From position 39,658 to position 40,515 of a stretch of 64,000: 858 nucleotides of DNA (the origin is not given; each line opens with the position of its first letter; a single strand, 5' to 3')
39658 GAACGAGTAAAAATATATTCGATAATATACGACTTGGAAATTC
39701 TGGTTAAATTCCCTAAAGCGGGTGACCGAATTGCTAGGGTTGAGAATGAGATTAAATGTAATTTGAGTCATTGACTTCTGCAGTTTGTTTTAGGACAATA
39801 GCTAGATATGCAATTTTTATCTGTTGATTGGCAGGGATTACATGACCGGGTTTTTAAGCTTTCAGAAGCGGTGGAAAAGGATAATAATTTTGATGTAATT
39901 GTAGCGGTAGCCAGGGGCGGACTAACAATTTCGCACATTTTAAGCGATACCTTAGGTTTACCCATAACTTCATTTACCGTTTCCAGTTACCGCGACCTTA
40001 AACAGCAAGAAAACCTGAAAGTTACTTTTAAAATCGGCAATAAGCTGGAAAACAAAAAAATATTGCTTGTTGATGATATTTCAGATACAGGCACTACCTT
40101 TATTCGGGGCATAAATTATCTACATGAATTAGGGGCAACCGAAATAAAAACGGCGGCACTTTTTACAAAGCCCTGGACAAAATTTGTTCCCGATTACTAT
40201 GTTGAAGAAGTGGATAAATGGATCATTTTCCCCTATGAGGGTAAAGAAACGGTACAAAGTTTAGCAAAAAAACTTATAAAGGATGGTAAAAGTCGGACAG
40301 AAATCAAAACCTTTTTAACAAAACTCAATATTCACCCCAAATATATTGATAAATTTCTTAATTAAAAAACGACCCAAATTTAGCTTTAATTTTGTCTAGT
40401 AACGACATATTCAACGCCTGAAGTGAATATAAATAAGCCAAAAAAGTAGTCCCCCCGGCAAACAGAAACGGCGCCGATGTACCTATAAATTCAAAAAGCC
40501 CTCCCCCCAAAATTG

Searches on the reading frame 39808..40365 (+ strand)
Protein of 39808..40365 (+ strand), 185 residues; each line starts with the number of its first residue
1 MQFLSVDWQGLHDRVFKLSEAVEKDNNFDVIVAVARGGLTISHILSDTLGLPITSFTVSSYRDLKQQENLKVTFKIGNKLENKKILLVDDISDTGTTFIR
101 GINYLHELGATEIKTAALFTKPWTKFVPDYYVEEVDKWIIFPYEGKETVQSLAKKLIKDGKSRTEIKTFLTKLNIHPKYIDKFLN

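Call 28: search_protein_families(library=pfam, proteins=[window:39808-40365:+], max_evalue=0.001)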
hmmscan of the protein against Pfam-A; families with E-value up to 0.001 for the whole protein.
window:39808-40365:+ (185 aa): 2 families
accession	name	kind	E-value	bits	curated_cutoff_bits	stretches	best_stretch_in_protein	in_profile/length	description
PF00156.33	Pribosyltran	-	3.9e-24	85.2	26.3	1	18-142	18-150/158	Phosphoribosyl transferase domain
PF14681.12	UPRTase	-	2.1e-07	31.1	27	1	29-114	68-154/206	Uracil phosphoribosyltransferase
